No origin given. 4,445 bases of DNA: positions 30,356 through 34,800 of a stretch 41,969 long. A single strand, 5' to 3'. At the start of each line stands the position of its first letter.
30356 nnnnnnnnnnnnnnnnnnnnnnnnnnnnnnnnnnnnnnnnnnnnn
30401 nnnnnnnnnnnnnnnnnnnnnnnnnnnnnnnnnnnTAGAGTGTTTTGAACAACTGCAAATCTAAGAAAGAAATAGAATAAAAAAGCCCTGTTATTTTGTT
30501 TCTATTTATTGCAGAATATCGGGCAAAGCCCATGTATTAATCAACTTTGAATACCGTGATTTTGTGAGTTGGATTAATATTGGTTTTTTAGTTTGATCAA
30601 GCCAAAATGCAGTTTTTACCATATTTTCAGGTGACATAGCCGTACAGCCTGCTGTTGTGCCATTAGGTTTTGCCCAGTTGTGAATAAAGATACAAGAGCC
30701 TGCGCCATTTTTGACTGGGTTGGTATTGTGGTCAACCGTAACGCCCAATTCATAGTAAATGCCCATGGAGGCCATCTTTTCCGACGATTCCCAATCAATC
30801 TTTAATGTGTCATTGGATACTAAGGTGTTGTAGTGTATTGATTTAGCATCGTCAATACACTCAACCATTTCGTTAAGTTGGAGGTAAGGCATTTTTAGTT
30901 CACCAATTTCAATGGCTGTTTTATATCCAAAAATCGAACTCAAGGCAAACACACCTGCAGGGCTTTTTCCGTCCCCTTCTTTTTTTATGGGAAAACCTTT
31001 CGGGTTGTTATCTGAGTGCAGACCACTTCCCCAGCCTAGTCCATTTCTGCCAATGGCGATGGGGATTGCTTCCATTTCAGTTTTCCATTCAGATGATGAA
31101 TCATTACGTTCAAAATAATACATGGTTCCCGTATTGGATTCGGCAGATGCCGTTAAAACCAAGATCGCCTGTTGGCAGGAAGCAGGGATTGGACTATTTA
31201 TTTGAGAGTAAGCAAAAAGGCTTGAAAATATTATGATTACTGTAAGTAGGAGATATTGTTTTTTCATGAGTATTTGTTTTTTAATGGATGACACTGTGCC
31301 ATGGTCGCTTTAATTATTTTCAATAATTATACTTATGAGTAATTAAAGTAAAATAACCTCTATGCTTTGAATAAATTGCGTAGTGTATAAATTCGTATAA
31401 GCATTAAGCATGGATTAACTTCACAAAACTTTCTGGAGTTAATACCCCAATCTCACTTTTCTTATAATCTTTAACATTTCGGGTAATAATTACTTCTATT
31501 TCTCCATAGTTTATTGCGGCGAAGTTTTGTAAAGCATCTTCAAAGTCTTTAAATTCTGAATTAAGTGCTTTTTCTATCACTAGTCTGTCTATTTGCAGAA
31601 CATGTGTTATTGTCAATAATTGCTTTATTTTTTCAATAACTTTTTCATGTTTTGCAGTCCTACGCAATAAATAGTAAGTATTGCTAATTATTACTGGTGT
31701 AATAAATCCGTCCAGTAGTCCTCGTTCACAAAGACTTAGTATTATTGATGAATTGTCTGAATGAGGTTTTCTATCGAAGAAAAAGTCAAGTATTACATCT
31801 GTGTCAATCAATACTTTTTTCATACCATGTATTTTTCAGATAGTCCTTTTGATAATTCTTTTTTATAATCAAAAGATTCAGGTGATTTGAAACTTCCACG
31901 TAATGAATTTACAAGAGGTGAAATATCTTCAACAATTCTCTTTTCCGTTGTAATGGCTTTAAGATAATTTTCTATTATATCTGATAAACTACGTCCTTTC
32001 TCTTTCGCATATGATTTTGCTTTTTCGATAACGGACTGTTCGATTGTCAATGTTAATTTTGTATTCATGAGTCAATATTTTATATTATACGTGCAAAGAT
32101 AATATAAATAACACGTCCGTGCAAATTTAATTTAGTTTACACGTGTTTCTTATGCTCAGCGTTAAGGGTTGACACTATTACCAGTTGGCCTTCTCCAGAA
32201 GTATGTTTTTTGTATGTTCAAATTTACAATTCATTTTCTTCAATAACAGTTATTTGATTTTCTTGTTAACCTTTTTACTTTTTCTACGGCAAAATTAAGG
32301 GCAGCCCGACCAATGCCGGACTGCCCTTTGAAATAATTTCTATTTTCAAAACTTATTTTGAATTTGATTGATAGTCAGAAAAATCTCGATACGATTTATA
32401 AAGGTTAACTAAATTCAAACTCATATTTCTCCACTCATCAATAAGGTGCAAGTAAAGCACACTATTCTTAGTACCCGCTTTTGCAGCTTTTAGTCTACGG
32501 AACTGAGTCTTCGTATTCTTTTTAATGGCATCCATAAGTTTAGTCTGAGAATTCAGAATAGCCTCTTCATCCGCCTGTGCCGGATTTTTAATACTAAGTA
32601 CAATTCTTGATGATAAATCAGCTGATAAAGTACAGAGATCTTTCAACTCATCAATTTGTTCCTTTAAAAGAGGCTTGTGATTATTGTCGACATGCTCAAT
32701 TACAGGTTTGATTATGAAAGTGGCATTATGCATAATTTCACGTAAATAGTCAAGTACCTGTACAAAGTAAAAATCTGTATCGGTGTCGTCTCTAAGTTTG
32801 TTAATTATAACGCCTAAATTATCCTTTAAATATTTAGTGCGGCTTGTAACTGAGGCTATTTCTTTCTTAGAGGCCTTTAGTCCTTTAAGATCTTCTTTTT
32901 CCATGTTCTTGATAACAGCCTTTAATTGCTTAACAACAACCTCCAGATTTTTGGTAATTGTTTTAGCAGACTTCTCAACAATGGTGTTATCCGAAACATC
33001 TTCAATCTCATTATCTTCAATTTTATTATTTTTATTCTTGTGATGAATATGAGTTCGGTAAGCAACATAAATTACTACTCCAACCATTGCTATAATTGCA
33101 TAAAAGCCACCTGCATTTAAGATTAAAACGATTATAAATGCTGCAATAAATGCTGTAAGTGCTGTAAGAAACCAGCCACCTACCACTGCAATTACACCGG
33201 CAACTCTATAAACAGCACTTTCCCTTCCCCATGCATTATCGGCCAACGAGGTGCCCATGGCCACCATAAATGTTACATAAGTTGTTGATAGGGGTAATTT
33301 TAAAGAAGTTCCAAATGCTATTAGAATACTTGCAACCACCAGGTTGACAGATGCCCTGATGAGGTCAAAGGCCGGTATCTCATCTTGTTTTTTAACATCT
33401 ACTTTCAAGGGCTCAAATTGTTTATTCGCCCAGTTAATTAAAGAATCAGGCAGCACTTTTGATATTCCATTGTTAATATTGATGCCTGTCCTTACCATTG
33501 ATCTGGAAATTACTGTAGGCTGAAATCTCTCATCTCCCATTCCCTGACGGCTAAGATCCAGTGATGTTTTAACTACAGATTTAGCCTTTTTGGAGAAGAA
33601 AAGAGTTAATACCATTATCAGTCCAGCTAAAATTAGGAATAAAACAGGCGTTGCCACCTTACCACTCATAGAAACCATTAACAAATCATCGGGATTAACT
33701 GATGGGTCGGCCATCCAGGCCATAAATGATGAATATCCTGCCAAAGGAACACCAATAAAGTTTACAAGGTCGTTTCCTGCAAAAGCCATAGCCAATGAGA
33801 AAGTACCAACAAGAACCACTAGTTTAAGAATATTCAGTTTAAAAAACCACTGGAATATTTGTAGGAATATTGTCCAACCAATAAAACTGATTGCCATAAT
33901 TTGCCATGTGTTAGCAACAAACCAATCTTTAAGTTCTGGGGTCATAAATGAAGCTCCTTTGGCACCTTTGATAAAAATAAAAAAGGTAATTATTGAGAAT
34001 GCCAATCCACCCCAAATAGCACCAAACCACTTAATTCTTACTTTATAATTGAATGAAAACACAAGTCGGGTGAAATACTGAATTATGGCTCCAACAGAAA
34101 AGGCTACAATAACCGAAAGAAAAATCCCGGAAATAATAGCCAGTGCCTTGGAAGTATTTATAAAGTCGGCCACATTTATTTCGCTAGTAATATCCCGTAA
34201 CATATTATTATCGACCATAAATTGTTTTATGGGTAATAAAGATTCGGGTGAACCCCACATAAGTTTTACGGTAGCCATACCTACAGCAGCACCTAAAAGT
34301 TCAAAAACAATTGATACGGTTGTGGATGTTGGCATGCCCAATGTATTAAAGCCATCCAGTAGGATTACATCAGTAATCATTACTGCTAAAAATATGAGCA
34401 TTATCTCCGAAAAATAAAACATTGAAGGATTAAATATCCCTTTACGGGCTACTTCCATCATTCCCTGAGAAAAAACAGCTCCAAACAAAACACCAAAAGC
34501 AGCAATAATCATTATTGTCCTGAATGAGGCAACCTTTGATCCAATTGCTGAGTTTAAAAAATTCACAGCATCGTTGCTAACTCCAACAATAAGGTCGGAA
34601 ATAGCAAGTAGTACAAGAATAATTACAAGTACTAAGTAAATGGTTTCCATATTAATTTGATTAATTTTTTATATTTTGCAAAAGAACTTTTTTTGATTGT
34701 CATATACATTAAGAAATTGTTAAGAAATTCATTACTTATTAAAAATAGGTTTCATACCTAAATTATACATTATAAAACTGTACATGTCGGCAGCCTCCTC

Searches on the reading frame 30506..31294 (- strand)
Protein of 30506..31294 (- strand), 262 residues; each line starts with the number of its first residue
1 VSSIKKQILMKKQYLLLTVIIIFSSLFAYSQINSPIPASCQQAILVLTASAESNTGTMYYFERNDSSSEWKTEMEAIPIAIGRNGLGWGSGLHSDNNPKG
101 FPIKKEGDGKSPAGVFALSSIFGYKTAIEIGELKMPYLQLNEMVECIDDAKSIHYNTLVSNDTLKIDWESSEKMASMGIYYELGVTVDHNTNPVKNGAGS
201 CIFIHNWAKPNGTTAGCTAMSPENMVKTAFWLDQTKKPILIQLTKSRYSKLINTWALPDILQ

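Call 3: search_protein_families(library=pfam, proteins=[window:30506-31294:-], max_evalue=0.01)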
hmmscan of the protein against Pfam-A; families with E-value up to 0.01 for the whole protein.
window:30506-31294:- (262 aa): 1 family
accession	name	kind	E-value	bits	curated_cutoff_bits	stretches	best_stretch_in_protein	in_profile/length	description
PF03734.19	YkuD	-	1.8e-07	32.3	23.4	1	57-235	12-141/146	L,D-transpeptidase catalytic domain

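Call 4: search_protein_families(library=ncbifam, proteins=[window:30506-31294:-], max_evalue=0.01)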
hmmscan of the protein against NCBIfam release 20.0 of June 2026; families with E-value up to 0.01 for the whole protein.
window:30506-31294:- (262 aa): 0 families

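Call 55: search_protein_families(library=ncbifam, proteins=[window:30506-31294:-], max_evalue=0.01)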
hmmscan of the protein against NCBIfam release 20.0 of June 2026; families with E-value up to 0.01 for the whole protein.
window:30506-31294:- (262 aa): 0 families

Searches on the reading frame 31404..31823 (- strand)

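Call 38: search_protein_families(library=pfam, proteins=[window:31404-31823:-], max_evalue=0.0001)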
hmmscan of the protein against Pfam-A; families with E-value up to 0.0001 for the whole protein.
window:31404-31823:- (139 aa): 1 family
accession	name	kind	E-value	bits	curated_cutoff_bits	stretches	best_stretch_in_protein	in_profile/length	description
PF13470.12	PIN_3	-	5.9e-21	75.9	27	1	3-118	1-115/115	PIN domain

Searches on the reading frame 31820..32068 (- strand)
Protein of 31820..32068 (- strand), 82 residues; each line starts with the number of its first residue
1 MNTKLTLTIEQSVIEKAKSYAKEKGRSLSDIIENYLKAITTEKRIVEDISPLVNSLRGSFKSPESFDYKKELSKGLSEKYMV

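Call 38: search_protein_families(library=pfam, proteins=[window:31820-32068:-], max_evalue=0.0001)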
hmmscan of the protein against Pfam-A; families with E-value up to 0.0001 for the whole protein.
window:31820-32068:- (82 aa): 1 family
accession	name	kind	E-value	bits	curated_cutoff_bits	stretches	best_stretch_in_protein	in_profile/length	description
PF19891.5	DUF6364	-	2.8e-28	98.6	27.3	1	1-80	1-70/70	Family of unknown function (DUF6364)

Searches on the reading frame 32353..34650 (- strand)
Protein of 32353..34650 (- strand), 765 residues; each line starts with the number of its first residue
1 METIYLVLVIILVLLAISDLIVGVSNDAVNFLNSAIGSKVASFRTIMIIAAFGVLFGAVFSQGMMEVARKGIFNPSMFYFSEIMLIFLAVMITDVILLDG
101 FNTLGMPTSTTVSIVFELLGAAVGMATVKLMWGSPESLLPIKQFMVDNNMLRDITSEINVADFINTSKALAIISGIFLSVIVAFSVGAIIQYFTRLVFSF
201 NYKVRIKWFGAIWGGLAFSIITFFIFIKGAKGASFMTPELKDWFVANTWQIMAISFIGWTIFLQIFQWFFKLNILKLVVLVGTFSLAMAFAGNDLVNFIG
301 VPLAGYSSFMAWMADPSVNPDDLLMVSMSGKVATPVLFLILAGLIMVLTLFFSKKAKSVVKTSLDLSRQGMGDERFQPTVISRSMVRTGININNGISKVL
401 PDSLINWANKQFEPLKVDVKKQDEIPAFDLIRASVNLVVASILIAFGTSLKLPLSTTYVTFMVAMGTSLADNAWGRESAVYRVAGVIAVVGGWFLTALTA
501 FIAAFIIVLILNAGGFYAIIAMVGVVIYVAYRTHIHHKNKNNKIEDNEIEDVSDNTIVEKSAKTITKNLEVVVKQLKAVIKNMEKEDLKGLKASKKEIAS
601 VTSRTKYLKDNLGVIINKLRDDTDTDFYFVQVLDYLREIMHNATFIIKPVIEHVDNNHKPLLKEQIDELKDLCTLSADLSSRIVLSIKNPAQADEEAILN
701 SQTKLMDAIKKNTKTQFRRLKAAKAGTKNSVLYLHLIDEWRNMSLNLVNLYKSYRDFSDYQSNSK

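Call 38: search_protein_families(library=pfam, proteins=[window:32353-34650:-], max_evalue=0.0001)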
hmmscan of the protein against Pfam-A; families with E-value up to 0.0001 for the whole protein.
window:32353-34650:- (765 aa): 1 family
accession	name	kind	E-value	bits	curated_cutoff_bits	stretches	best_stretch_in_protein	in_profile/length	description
PF01384.25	PHO4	-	1.1e-25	90.8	33.7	2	26-349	4-258/350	Phosphate transporter family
